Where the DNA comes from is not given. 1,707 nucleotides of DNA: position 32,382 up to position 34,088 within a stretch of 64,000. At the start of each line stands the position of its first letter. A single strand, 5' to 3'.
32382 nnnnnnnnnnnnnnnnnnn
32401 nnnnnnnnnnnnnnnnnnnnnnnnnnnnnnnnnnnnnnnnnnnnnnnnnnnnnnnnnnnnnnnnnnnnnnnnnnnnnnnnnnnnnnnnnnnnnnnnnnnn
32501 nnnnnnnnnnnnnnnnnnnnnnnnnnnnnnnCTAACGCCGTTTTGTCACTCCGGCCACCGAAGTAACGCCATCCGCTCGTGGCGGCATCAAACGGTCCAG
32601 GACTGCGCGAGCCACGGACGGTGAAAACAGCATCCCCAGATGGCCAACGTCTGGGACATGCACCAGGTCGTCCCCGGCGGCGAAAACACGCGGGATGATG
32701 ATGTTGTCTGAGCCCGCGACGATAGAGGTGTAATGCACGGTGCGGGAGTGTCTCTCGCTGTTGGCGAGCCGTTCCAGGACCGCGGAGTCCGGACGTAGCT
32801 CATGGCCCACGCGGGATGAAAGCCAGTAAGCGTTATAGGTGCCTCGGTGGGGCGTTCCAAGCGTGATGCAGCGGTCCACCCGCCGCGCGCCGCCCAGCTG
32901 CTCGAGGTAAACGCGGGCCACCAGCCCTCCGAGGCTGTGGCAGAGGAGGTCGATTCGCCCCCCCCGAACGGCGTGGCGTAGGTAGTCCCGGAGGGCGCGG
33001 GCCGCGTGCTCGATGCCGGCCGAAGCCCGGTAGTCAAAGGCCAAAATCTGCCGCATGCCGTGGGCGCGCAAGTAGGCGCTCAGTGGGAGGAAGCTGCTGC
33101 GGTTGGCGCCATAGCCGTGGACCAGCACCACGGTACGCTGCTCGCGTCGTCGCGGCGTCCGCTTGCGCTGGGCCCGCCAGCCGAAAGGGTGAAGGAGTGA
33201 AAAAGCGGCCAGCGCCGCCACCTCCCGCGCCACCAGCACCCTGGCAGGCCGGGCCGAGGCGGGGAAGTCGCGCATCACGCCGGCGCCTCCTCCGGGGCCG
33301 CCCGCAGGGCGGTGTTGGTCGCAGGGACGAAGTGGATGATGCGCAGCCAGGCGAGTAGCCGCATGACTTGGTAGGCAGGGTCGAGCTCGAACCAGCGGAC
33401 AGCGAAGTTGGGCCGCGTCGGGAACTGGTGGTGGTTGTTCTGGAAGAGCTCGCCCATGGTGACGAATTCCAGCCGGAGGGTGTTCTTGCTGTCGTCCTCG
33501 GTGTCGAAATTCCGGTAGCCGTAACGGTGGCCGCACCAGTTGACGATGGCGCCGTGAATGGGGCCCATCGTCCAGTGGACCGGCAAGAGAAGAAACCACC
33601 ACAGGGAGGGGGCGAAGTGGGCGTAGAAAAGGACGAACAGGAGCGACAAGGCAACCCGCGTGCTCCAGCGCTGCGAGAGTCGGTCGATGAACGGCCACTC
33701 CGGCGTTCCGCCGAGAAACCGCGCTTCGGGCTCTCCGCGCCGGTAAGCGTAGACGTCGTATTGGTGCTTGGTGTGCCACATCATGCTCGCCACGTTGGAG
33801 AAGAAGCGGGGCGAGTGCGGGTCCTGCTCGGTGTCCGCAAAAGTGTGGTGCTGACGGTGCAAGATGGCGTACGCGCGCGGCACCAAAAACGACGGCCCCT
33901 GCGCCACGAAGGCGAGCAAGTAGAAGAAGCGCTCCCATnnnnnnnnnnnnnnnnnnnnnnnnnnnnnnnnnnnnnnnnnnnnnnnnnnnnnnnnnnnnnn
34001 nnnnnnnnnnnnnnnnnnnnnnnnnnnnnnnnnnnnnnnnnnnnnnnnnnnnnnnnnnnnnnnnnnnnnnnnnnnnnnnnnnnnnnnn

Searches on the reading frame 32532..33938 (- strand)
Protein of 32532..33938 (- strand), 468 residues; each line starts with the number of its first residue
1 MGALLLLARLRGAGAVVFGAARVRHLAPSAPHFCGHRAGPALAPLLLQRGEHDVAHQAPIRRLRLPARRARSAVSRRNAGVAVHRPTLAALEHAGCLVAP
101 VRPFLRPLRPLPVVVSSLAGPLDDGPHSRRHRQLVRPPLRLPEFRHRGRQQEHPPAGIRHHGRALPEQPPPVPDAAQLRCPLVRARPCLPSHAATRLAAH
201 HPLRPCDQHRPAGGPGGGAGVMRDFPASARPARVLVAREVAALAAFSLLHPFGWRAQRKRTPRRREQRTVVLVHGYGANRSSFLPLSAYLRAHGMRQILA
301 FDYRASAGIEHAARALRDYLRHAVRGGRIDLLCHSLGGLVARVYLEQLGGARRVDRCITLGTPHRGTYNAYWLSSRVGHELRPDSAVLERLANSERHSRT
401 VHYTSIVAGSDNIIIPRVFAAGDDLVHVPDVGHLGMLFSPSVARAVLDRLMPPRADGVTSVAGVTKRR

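Call 9: search_protein_families(library=pfam, proteins=[window:32532-33938:-])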
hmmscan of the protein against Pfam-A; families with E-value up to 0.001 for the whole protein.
window:32532-33938:- (468 aa): 6 families
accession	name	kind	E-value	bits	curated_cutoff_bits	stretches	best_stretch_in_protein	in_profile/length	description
PF24096.1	DUF7379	-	6.4e-09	36.5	33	1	272-368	3-116/191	Domain of unknown function (DUF7379)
PF02089.21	Palm_thioest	-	2.7e-07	31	26.8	1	309-373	51-119/254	Palmitoyl protein thioesterase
PF00561.26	Abhydrolase_1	-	1.3e-06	28.8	25.8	1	269-362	2-102/245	alpha/beta hydrolase fold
PF07819.20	PGAP1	-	3.3e-05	24.2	24.3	1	325-419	89-184/233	PGAP1-like alpha/beta domain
PF06259.18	Abhydrolase_8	-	0.00014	22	20.5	1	302-375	84-155/178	Alpha/beta hydrolase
PF05057.20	DUF676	-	0.00079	19.4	20.3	0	267-367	5-128/217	Putative serine esterase (DUF676)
